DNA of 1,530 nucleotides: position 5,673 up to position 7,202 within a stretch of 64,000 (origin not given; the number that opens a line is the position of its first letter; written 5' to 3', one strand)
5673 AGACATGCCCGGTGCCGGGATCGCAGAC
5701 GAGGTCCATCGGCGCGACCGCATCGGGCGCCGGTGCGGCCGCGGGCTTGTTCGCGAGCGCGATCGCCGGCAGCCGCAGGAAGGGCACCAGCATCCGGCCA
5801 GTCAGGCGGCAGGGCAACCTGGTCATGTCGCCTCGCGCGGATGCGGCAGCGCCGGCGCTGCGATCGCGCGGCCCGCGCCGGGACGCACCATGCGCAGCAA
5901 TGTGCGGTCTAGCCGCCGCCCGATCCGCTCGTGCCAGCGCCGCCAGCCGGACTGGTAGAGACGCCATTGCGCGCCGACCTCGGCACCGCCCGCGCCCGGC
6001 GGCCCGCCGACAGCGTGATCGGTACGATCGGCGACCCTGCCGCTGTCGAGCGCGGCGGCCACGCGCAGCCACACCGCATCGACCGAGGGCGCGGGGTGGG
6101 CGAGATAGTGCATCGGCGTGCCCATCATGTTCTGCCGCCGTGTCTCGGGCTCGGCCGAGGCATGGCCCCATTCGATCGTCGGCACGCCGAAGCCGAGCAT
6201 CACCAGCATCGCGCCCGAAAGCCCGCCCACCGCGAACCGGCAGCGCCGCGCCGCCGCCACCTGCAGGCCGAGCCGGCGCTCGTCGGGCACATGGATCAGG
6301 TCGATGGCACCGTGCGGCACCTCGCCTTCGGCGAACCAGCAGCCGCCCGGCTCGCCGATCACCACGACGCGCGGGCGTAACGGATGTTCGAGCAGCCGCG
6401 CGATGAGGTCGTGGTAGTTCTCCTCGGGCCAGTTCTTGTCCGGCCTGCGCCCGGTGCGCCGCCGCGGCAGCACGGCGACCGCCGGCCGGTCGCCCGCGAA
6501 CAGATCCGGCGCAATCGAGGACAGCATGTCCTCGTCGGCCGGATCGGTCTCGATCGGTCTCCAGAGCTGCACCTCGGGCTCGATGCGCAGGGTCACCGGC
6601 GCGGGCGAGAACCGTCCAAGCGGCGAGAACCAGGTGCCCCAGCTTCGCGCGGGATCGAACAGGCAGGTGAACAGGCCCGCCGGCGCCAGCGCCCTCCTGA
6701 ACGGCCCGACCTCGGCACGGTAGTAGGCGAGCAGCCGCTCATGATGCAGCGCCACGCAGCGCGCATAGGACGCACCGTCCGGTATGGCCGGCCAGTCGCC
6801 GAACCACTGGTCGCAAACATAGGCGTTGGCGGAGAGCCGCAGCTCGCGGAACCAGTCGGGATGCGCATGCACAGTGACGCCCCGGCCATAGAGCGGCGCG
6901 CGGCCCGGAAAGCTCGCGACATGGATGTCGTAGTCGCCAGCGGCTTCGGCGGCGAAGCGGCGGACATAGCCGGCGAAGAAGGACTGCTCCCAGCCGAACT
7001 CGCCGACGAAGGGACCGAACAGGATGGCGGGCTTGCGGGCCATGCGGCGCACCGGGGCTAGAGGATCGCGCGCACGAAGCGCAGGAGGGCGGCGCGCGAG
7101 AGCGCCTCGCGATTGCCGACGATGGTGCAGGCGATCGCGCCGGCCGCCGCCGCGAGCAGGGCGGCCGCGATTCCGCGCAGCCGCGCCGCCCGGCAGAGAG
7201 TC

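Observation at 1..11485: Eleven-gene, translationally coupled glycan operon combining nucleotide-heptose synthesis, pyranose-furanose mutase, C- and O-methylation and a DAHP/KDO8P-synthase-like aldolase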

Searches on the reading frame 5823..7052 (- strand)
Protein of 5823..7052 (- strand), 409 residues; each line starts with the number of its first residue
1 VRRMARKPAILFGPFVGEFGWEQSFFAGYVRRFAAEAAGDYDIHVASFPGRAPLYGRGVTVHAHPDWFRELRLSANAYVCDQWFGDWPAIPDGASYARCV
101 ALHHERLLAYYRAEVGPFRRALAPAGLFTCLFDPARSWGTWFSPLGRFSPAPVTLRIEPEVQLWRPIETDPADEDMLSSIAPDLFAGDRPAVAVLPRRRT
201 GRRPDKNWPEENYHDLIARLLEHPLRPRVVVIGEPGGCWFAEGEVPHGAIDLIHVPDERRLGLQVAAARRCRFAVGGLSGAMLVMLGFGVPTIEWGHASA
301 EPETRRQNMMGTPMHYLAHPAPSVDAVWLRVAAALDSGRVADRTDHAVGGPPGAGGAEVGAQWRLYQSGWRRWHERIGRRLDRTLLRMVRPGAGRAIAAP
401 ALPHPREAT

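Call 5: search_protein_families(library=pfam, proteins=[window:5823-7052:-], max_evalue=0.01)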
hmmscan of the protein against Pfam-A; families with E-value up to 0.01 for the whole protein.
window:5823-7052:- (409 aa): 1 family
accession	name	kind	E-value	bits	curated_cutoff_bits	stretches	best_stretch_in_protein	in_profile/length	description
PF01075.23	Glyco_transf_9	-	0.0076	16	22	0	181-224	97-137/247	Glycosyltransferase family 9 (heptosyltransferase)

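Call 6: search_protein_families(library=ncbifam, proteins=[window:5823-7052:-], max_evalue=0.01)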
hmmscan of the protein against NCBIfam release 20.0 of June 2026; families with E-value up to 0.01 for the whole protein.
window:5823-7052:- (409 aa): 0 families

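Call 24: find_homologous_proteins(query=window:5823-7052:-, max_evalue=0.00001)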
Query window:5823-7052:- (409 aa): 7 proteins with E <= 0.00001 among 8000 candidates.
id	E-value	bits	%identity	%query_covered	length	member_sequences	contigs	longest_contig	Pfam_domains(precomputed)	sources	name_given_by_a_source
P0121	6.0e-280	947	100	99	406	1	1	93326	-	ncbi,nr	ncbi:MAG: hypothetical protein IT557_12515 [Alphaproteobacteria bacterium]|nr:hypothetical protein [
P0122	2.2e-115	404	51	97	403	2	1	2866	-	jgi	jgi:hypothetical protein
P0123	1.3e-112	395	48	95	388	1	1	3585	-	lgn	-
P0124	1.9e-110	388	51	94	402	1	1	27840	-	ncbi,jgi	jgi:hypothetical protein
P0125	8.5e-100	353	51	83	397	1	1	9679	PF01075.24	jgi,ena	-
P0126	2.0e-37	147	34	80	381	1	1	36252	-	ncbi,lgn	-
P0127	4.8e-33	133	33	80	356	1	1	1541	-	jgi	jgi:hypothetical protein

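Call 25: find_encoding_contigs(protein=P0124, flank=10000, max_places=3)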
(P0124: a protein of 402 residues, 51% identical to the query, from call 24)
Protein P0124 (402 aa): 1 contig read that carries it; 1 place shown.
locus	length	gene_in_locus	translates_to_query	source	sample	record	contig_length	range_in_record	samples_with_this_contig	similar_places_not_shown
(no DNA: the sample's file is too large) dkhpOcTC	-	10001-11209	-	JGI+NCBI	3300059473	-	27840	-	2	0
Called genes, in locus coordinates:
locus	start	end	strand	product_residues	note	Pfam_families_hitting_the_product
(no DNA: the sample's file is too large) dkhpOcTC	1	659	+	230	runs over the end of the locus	PF02348:CTP_transf_3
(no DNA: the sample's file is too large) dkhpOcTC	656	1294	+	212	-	PF13580:SIS_2, PF01380:SIS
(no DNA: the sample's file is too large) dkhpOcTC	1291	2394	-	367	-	PF00534:Glycos_transf_1, PF13692:Glyco_trans_1_4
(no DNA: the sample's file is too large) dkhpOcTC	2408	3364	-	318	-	-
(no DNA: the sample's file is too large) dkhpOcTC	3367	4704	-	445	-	-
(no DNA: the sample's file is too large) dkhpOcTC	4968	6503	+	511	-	PF01943:Polysacc_synt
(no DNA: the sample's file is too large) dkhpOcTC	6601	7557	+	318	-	-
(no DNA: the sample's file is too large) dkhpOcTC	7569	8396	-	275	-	PF05050:Methyltransf_21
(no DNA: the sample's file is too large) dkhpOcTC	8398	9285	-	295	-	PF13640:2OG-FeII_Oxy_3 (weak)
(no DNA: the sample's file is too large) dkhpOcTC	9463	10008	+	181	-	PF08645:PNK3P (weak), PF13344:Hydrolase_6 (faint), PF00702:Hydrolase, PF13419:HAD_2 (weak), PF13242:Hydrolase_like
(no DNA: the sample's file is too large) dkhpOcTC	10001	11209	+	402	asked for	-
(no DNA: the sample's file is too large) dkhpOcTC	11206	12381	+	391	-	PF13489:Methyltransf_23, PF07021:MetW (weak), PF08003:Methyltransf_9 (weak), PF13847:Methyltransf_31 (weak), PF08241:Methyltransf_11, PF08242:Methyltransf_12, PF13649:Methyltransf_25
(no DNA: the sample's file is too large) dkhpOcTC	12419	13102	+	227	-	PF05711:TylF, PF13578:Methyltransf_24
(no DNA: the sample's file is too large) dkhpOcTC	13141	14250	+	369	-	PF01266:DAO (faint), PF13450:NAD_binding_8, PF01593:Amino_oxidase (weak), PF03275:GLF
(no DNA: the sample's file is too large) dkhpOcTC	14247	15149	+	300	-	PF01073:3Beta_HSD, PF01370:Epimerase, PF02719:Polysacc_synt_2 (faint), PF05368:NmrA (weak), PF13460:NAD_binding_10, PF16363:GDP_Man_Dehyd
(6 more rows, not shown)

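Call 26: find_encoding_contigs(protein=P0126, flank=10000, max_places=3)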
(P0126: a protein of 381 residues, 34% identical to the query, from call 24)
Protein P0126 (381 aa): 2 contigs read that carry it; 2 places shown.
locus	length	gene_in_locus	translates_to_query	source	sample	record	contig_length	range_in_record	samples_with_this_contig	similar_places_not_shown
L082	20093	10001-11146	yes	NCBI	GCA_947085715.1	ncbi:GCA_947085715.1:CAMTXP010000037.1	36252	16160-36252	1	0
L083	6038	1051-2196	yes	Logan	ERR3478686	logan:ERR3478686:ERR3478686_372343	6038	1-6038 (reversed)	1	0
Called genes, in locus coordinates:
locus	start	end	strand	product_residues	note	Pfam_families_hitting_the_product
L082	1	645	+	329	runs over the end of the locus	PF01370:Epimerase, PF02719:Polysacc_synt_2, PF04321:RmlD_sub_bind, PF05368:NmrA, PF08659:KR, PF01073:3Beta_HSD, PF07993:NAD_binding_4, PF16363:GDP_Man_Dehyd, +1 more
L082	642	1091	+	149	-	PF00908:dTDP_sugar_isom, PF05523:FdtA (weak), PF14667:Polysacc_synt_C (weak)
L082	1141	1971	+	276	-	PF01370:Epimerase, PF04321:RmlD_sub_bind, PF16363:GDP_Man_Dehyd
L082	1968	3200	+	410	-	PF08421:Methyltransf_13, PF13489:Methyltransf_23, PF08241:Methyltransf_11 (weak), PF08242:Methyltransf_12 (weak), PF08484:Methyltransf_14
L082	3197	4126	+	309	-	PF00535:Glycos_transf_2, PF13641:Glyco_tranf_2_3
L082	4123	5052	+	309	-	PF13489:Methyltransf_23, PF07021:MetW, PF08003:Methyltransf_9 (weak), PF13847:Methyltransf_31, PF08241:Methyltransf_11, PF08242:Methyltransf_12, PF13649:Methyltransf_25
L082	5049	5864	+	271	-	PF05050:Methyltransf_21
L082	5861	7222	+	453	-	PF13231:PMT_2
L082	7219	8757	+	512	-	PF01467:CTP_transf_like, PF00294:PfkB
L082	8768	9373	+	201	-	PF13580:SIS_2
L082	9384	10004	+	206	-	PF00132:Hexapep, PF14602:Hexapep_2 (weak)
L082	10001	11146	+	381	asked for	-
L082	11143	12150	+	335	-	-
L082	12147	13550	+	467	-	PF13231:PMT_2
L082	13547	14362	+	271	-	PF01261:AP_endonuc_2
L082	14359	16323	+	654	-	PF02310:B12-binding, PF04055:Radical_SAM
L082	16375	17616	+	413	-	PF00890:FAD_binding_2 (faint), PF01266:DAO, PF01593:Amino_oxidase, PF07992:Pyr_redox_2 (faint), PF13450:NAD_binding_8, PF03275:GLF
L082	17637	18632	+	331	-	PF01073:3Beta_HSD, PF01370:Epimerase, PF02719:Polysacc_synt_2, PF04321:RmlD_sub_bind, PF05368:NmrA, PF13460:NAD_binding_10, PF16363:GDP_Man_Dehyd, PF07993:NAD_binding_4 (weak)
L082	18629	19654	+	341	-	PF01408:GFO_IDH_MocA, PF22725:GFO_IDH_MocA_C3, PF02894:GFO_IDH_MocA_C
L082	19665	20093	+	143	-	?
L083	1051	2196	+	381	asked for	-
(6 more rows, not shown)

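Call 48: predict_structure(alignment_id=A1)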
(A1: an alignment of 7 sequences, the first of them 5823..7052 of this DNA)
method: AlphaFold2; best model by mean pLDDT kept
length: 409 residues; sequences in the alignment: 7
mean_pLDDT: 75.9   pTM: 0.77
mean pLDDT of the five models: 75.9, 75.6, 74.7, 71.5, 67.6
residues with pLDDT >= 90: 94; 70-90: 196; 50-70: 70; < 50: 49
segments of 3 or more residues with pLDDT < 50: 79-81, 83-88, 348-367, 394-409
pLDDT, mean of each block of 10 residues (from residue 1): 69 71 76 83 86 84 83 54 47 60 80 86 70 70 70 73 78 91 83 85 67 96 95 75 88 86 89 89 82 87 80 90 94 96 72 34 47 76 80 45 39
secondary structure, 60 per line:
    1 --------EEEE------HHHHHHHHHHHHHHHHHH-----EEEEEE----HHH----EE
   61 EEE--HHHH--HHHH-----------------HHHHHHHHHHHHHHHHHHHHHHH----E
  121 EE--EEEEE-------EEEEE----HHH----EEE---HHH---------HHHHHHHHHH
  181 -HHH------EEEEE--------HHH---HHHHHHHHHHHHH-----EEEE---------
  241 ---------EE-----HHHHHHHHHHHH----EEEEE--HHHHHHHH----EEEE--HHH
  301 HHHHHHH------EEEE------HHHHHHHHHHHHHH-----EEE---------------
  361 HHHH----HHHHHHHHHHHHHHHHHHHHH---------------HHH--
elements in order: E9-12 H19-36 E42-47 E59-63 H66-69 H72-75 H93-115 E120-122 E125-129 E137-141 E153-155 H171-180 E191-195 H210-222 E228-231 H257-268 E273-277 H280-287 E292-295 H298-307 E314-317 H324-337 E343-345 H361-364 H369-389

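Call 52: fold_search(model_id=the predicted structure, library=pdb)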
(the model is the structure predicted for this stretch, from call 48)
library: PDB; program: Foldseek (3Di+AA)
matches with E <= 10: 1338; with E <= 0.001: 36
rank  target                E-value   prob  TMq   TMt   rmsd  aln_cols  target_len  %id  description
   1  3tov_A                1.5e-06  1.00  0.42  0.48   9.6       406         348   12  The crystal structure of the glycosyl transferase family 9 from Veillonella parvula DSM 2008 (released 2011-09-21)
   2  3tov_B                1.5e-06  1.00  0.40  0.46  11.1       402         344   13  The crystal structure of the glycosyl transferase family 9 from Veillonella parvula DSM 2008 (released 2011-09-21)
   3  2h1h_A                1.8e-06  1.00  0.41  0.50   9.2       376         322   15  E. coli heptosyltransferase WaaC with ADP-2-deoxy-2-fluoro heptose (released 2007-05-22)
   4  1psw                  1.7e-05  1.00  0.40  0.48  11.5       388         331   18  Structure of E. coli ADP-heptose lps heptosyltransferase II (released 2003-07-08)
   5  2h1f_A                2.0e-05  1.00  0.41  0.50   8.9       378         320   15  E. coli heptosyltransferase WaaC with ADP (released 2007-05-22)
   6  6dfe_B                3.5e-05  1.00  0.41  0.50   9.1       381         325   13  The structure of a ternary complex of E. coli WaaC (released 2018-09-05)
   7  3l7j_B                4.2e-05  0.97  0.27  0.27  15.2       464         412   10  Structure of the Wall Teichoic Acid Polymerase TagF, H444N variant (released 2010-04-28)
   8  8b62_A                4.7e-05  0.99  0.27  0.29  14.6       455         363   11  Crystal Structure of P. aeruginosa WaaG in complex with UDP-galactose (released 2023-10-04)
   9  2gt1_A                6.0e-05  1.00  0.41  0.50   9.0       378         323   15  E. coli heptosyltransferase WaaC. (released 2007-05-01)
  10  9grx_1                7.1e-05  1.00  0.42  0.43   9.7       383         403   10  NDH-PSI-LHCI supercomplex from S. oleracea (released 2025-02-12)
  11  3l7j_A                7.1e-05  0.98  0.29  0.29  15.2       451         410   10  Structure of the Wall Teichoic Acid Polymerase TagF, H444N variant (released 2010-04-28)
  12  2h1h_B                8.0e-05  1.00  0.36  0.44   9.9       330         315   14  E. coli heptosyltransferase WaaC with ADP-2-deoxy-2-fluoro heptose (released 2007-05-22)
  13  3l7j_C                9.0e-05  0.98  0.29  0.29  11.5       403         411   11  Structure of the Wall Teichoic Acid Polymerase TagF, H444N variant (released 2010-04-28)
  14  3l7k_B                1.4e-04  0.97  0.30  0.30  14.8       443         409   11  Structure of the Wall Teichoic Acid Polymerase TagF, H444N + CDPG (15 minute soak) (released 2010-04-28)
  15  8b5q_A                1.5e-04  0.99  0.31  0.34   9.5       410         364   12  Crystal Structure of P. aeruginosa WaaG in complex with UMP (released 2023-10-04)
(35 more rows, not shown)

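Call 53: search_protein_representatives(alignment_id=A1)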
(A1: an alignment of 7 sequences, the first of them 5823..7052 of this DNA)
Query: 7 sequences, 395 profile positions. Proteins with E-value up to 0.001 (for the whole library): 988; up to 1e-10: 316; up to 1e-30: 76. The best 150 are listed.
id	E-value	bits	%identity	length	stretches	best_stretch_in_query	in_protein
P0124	4.4e-192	655.0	-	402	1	1-395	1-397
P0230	6.5e-135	466.8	-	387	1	3-379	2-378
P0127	3.7e-127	441.2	-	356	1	3-329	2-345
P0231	3.4e-117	408.4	-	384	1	3-361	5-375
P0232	2.8e-111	388.9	-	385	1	4-380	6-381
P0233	1.2e-93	330.9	-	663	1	3-328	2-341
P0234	6.7e-91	321.8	-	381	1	1-331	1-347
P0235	2.5e-90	320.0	-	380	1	4-340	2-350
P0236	1.2e-89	317.7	-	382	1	3-331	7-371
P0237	4.4e-87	309.3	-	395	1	3-354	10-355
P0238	6.3e-85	302.2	-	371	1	2-328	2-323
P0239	2.1e-84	300.5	-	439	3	4-177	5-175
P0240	2.4e-83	296.9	-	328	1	1-331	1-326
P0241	2.5e-83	296.9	-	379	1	4-331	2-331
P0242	3.1e-83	296.6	-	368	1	6-329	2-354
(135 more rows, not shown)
